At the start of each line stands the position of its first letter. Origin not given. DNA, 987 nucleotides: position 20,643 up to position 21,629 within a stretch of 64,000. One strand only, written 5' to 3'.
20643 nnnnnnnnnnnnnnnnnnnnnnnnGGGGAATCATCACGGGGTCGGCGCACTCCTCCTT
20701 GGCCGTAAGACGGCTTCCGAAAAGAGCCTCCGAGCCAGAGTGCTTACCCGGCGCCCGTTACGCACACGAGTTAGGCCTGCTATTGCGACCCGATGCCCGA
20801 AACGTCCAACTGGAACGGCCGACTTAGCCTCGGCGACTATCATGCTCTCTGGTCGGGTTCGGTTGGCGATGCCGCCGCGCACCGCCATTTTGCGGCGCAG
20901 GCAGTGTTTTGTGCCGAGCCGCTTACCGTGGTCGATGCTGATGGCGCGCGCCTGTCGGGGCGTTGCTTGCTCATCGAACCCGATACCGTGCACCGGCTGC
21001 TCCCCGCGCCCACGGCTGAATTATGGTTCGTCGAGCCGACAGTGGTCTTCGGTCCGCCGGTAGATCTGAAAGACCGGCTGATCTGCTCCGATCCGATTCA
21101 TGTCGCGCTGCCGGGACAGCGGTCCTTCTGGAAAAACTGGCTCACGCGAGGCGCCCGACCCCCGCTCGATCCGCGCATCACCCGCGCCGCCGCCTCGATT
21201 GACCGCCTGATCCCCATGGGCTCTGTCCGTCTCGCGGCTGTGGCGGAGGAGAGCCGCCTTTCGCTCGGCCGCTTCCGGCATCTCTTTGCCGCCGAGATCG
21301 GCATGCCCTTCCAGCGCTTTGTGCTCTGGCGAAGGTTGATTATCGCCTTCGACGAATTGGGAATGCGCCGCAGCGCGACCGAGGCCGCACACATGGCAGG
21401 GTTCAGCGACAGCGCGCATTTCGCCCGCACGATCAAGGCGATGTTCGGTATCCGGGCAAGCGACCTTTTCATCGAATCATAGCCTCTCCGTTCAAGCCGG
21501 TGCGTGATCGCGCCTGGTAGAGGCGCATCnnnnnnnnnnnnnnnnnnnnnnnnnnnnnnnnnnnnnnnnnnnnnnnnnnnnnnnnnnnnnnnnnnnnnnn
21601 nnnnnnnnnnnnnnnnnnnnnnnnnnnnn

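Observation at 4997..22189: Two paralogous AraC + SAM-methyltransferase cassettes embedded in different metal operons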

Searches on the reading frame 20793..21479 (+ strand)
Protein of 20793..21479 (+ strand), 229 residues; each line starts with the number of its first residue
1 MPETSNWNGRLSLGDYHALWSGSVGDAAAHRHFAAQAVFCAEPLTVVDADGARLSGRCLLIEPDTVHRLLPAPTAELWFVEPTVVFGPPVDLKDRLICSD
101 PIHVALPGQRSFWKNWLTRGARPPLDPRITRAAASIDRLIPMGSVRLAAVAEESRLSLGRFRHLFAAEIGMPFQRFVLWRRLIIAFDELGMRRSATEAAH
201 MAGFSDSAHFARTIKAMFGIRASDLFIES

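Call 9: search_protein_families(library=pfam, proteins=[window:20793-21479:+], max_evalue=0.01)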
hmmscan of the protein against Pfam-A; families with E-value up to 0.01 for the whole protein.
window:20793-21479:+ (229 aa): 2 families
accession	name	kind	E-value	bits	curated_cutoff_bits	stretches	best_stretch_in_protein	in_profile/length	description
PF12833.13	HTH_18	-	1.5e-13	51.3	33.6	1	151-224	2-76/80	Helix-turn-helix domain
PF00165.29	HTH_AraC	-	0.00021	21.8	26.6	0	144-171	8-35/42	Bacterial regulatory helix-turn-helix proteins, AraC family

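Call 10: search_protein_families(library=ncbifam, proteins=[window:20793-21479:+], max_evalue=0.01)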
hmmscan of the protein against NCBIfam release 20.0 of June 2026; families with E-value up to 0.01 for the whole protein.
window:20793-21479:+ (229 aa): 9 families
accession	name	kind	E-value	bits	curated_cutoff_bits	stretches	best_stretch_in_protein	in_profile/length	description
NF052534.1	RzbtTranRegRhrA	equivalog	3.8e-08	33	500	1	128-225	208-307/312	rhizobactin biosynthesis transcriptional regulator RhrA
NF007860.0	PRK10572.1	equivalog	6.3e-08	31.8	208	1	121-224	177-280/292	arabinose operon transcriptional regulator AraC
NF007243.0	PRK09685.1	equivalog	1.5e-07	31.1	199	1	129-222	200-295/303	transcriptional regulator FeaR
TIGR04094.1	adjacent_YSIRK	equivalog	1.8e-06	27.2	200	1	145-220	302-377/383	YSIRK-targeted surface antigen transcriptional regulator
NF010028.0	PRK13503.1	equivalog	1.3e-05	24.7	288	1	145-222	188-266/278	HTH-type transcriptional activator RhaS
NF047455.1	TF_Staph_AryK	equivalog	0.00085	17.7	850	1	143-218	172-248/759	transcriptional regulator AryK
NF049968.1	QhpR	equivalog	0.001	18.3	250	1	126-221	184-279/284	AraC-like transcriptional regulator QhpR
NF011964.0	PRK15435.1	equivalog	0.0018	17.4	345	1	140-223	95-178/354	bifunctional DNA-binding transcriptional regulator/O6-methylguanine-DNA methyltransferase Ada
NF047788.1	TransRegPocR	equivalog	0.0037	16.6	500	1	126-220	188-282/296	transcriptional regulator PocR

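Call 18: search_solved_structures(query=window:20793-21479:+, max_evalue=0.01, show_alignments=1)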
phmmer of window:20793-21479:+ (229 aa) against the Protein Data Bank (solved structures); distinct sequences matched with E-value up to 0.01: 0.

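Call 55: find_homologous_proteins(query=window:20793-21479:+, max_evalue=0.00001)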
Query window:20793-21479:+ (229 aa): 346 proteins with E <= 0.00001 among 2048 candidates; the best 120 are listed.
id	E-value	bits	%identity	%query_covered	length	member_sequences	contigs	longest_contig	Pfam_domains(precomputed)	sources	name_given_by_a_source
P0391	8.9e-143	492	96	100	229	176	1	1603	PF12833.14,PF00165.30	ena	-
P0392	4.4e-127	440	86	100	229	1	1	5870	PF12833.14,PF00165.30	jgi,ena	jgi:AraC-like DNA-binding protein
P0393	1.5e-126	439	86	100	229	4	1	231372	PF12833.14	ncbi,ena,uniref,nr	ncbi:AraC family transcriptional regulator [Sphingopyxis sp. H115]|uniref:AraC family transcriptiona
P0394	1.7e-125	435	86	100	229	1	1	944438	PF12833.14,PF00165.30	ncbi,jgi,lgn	jgi:AraC-like DNA-binding protein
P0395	1.4e-119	416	82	100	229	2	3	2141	PF12833.14,PF00165.30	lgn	-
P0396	4.8e-112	391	79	100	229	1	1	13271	PF12833.14,PF00165.30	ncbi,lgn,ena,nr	ncbi:MAG: helix-turn-helix transcriptional regulator [Sphingopyxis sp.]|nr:helix-turn-helix transcri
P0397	1.6e-101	357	71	100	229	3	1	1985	PF12833.14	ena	-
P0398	1.7e-101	357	71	100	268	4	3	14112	PF12833.14,PF00165.30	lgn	-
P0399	6.4e-100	351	72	100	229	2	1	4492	PF12833.14,PF00165.30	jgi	jgi:AraC-like DNA-binding protein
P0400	1.9e-96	340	70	100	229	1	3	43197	PF12833.14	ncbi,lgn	-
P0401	6.3e-95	335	65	100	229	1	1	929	PF12833.14,PF00165.30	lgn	-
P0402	8.0e-92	325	66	100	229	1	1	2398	PF12833.14,PF00165.30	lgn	-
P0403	1.4e-91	324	66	100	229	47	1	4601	PF12833.14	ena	-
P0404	1.4e-91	324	65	100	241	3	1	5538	PF12833.14,PF00165.30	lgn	-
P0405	5.7e-89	316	63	99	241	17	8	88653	PF12833.14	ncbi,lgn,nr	ncbi:MAG: helix-turn-helix domain-containing protein [Sphingomonadales bacterium]|nr:helix-turn-heli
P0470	3.0e-46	176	43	99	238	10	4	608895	PF12833.14,PF00165.30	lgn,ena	-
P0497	7.3e-38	148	42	97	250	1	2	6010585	PF12833.14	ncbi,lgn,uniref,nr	ncbi:helix-turn-helix transcriptional regulator [Roseateles sp. DAIF2]|uniref:helix-turn-helix trans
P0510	2.4e-25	107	34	96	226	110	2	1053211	PF12833.14,PF00165.30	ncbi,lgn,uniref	ncbi:helix-turn-helix domain-containing protein [Pseudomonas chlororaphis]|uniref:helix-turn-helix d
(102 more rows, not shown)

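Call 56: find_encoding_contigs(protein=P0497, flank=6000, max_places=1)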
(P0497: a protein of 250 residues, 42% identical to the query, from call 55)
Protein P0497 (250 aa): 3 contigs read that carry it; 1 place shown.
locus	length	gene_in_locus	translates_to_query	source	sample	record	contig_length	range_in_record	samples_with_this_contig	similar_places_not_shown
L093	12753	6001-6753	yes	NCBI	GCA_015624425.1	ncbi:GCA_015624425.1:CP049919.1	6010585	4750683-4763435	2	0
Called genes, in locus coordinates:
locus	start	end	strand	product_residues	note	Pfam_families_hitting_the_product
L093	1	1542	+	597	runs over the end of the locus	PF00664:ABC_membrane, PF00005:ABC_tran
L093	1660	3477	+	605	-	PF00664:ABC_membrane, PF00005:ABC_tran, PF02463:SMC_N (faint), PF13191:AAA_16 (weak)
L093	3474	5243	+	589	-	PF01734:Patatin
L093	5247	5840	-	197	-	PF00300:His_Phos_1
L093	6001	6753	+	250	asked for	PF12833:HTH_18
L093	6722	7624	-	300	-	PF04116:FA_hydroxylase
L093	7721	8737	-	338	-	PF01370:Epimerase, PF05368:NmrA (weak), PF13460:NAD_binding_10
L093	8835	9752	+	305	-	PF00126:HTH_1, PF03466:LysR_substrate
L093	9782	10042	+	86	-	PF13560:HTH_31, PF01381:HTH_3 (weak)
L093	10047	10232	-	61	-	-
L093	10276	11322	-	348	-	PF03480:DctP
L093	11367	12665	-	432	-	PF06808:DctM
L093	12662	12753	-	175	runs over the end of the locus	PF04290:DctQ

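Call 57: find_encoding_contigs(protein=P0510, flank=6000, max_places=1)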
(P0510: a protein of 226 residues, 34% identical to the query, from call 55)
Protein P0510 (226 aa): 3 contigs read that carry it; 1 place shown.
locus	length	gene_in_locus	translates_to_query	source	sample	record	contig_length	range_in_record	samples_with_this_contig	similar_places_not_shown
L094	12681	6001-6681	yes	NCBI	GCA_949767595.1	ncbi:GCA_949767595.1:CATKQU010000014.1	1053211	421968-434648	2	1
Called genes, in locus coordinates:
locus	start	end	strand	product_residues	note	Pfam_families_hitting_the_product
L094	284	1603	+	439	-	PF00989:PAS, PF08448:PAS_4, PF08447:PAS_3, PF13426:PAS_9, PF08448:PAS_4, PF13426:PAS_9, PF08447:PAS_3, PF00015:MCPsignal, +2 more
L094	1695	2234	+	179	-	PF06210:DUF1003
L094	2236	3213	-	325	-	PF00126:HTH_1, PF03466:LysR_substrate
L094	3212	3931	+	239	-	PF00117:GATase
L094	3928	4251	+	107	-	PF03992:ABM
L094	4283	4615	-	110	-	PF09634:DUF2025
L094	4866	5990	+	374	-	PF03009:GDPD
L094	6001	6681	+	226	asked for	PF00165:HTH_AraC (faint), PF12833:HTH_18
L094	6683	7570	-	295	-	PF04116:FA_hydroxylase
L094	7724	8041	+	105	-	PF03413:PepSY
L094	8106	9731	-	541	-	PF00672:HAMP (weak), PF00015:MCPsignal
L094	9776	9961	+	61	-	-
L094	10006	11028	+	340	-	PF01544:CorA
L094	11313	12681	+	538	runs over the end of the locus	PF01384:PHO4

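Call 58: find_encoding_contigs(protein=P0470, flank=6000, max_places=1)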
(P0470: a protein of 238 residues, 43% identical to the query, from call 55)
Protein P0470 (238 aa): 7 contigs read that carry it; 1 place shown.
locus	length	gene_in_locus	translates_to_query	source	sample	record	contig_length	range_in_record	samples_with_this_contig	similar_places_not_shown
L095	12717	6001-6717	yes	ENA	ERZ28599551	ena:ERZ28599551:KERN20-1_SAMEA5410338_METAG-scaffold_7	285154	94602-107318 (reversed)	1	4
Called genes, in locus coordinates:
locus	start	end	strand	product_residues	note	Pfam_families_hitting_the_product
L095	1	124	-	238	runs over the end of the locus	PF13481:AAA_25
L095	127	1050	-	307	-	PF13362:Toprim_3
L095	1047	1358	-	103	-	-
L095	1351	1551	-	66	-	-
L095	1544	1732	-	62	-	-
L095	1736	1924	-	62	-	PF12728:HTH_17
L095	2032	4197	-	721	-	-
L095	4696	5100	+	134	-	-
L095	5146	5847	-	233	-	PF00589:Phage_integrase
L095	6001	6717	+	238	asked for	PF00165:HTH_AraC (faint), PF12833:HTH_18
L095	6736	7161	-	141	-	PF00583:Acetyltransf_1, PF13508:Acetyltransf_7 (weak), PF13673:Acetyltransf_10 (weak), PF13527:Acetyltransf_9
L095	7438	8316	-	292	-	PF04116:FA_hydroxylase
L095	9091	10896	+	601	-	PF07715:Plug, PF13474:SnoaL_3, PF14534:DUF4440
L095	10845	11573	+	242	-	PF09990:DUF2231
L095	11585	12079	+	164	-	PF03713:DUF305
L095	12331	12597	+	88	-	PF04214:DUF411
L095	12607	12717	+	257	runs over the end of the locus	PF10670:DUF4198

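Call 85: predict_structure(alignment_id=A4)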
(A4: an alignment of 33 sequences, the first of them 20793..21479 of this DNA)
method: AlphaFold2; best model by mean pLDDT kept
length: 229 residues; sequences in the alignment: 33
mean_pLDDT: 92.3   pTM: 0.87
mean pLDDT of the five models: 92.3, 91.8, 91.3, 91.0, 89.7
residues with pLDDT >= 90: 196; 70-90: 26; 50-70: 4; < 50: 3
segments of 3 or more residues with pLDDT < 50: none
pLDDT, mean of each block of 10 residues (from residue 1): 68 93 92 95 96 97 96 95 91 93 93 94 93 95 94 95 95 95 94 92 94 92 77
secondary structure, 60 per line:
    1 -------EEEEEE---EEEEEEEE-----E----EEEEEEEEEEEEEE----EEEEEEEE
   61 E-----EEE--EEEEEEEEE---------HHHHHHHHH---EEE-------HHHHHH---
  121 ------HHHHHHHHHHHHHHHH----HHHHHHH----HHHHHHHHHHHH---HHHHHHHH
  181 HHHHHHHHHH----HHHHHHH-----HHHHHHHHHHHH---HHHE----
elements in order: E8-13 E17-24 E35-48 E53-61 E67-69 E72-80 H90-98 E102-104 H112-117 H127-142 H147-153 H158-169 H173-190 H195-201 H207-218

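Call 93: fold_search(model_id=the predicted structure, library=pdb)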
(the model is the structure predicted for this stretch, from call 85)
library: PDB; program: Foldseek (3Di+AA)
matches with E <= 10: 1218; with E <= 0.001: 52
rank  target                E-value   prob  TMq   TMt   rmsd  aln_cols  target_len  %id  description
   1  4mlo                  2.2e-06  1.00  0.44  0.39  10.7       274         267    9  1.65A resolution structure of ToxT from Vibrio cholerae (P21 Form) (released 2016-04-20)
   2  5sux                  4.7e-06  1.00  0.47  0.42  10.0       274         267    8  Crystal Structure of ToxT from Vibrio Cholerae O395 bound to (E)-4-(8-methylnaphthalen-1-yl)but-3-enoic acid (released 2017-04-12)
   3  6p7t                  5.3e-06  1.00  0.48  0.42  10.5       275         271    9  Crystal structure of apo ToxT K231A from Vibrio cholerae strain SCE256 (released 2020-01-01)
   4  6pb9                  7.6e-06  1.00  0.46  0.40   9.4       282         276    9  Crystal structure of unsaturated fatty acid bound ToxT K231A from Vibrio cholerae strain SCE256 (released 2020-01-01)
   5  8vrq_A                7.6e-06  1.00  0.38  0.35  14.9       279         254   10  Rns pocket mutant - R75A (released 2025-07-23)
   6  6p7r                  8.5e-06  1.00  0.47  0.40   9.4       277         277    8  Crystal structure of unsaturated fatty acid bound wild-type ToxT from Vibrio cholerae strain SCE256 (released 2020-01-01)
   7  9gfp_B                1.1e-05  1.00  0.37  0.35  14.1       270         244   10  The crystal structure of CsvR from Escherichia coli (released 2025-08-20)
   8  9ca6_A                1.1e-05  1.00  0.38  0.37  14.1       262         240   10  Rns Pocket Mutant - I14F/I17F (released 2025-06-25)
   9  8vst_A                1.6e-05  1.00  0.41  0.39  11.0       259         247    9  Rns mutant H20A/R75A (released 2025-07-23)
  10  6xiv_B                1.7e-05  1.00  0.39  0.35  14.7       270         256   11  SeMet-Rns, in complex with potential inhibitor (released 2021-06-30)
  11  8vst_B                1.8e-05  1.00  0.40  0.38  12.1       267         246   10  Rns mutant H20A/R75A (released 2025-07-23)
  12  8vrq_B                2.0e-05  1.00  0.40  0.37  12.9       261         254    9  Rns pocket mutant - R75A (released 2025-07-23)
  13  5suw                  2.6e-05  1.00  0.49  0.43   9.1       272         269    7  Crystal Structure of ToxT from Vibrio Cholerae O395 bound to 3-(8-Methyl-1,2,3,4-tetrahydronaphthalen-1-yl)propanoic aci (released 2017-04-12)
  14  2i45_D                3.0e-05  1.00  0.30  0.64   3.1        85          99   18  Crystal structure of protein NMB1881 from Neisseria meningitidis (released 2006-09-19)
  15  2i45_E                3.3e-05  1.00  0.30  0.64   4.6        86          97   17  Crystal structure of protein NMB1881 from Neisseria meningitidis (released 2006-09-19)
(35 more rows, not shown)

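Call 109: search_protein_families(library=ncbifam, proteins=[L094:6686-7570:-, L093:6725-7624:-, L095:7441-8316:-], max_evalue=0.001)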
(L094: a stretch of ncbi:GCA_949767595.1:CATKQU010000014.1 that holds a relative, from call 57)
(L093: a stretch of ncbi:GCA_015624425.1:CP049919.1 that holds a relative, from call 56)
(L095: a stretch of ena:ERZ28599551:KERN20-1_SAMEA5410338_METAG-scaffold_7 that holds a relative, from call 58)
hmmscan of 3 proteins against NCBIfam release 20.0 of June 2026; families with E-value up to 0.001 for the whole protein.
L094:6686-7570:- (295 aa): 1 family
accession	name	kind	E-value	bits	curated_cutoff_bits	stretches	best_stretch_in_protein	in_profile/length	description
NF052566.1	OrLpdHdlsOlsERhiz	equivalog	2.9e-45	154.8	475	1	8-284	9-289/293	ornithine lipid hydroxylase OlsE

L093:6725-7624:- (300 aa): 1 family
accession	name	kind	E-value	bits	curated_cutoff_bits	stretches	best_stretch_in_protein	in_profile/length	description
NF052566.1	OrLpdHdlsOlsERhiz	equivalog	6.3e-41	140.6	475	1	17-286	11-285/293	ornithine lipid hydroxylase OlsE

L095:7441-8316:- (292 aa): 1 family
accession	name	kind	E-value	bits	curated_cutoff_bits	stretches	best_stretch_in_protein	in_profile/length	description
NF052566.1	OrLpdHdlsOlsERhiz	equivalog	1e-44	153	475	1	7-280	8-286/293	ornithine lipid hydroxylase OlsE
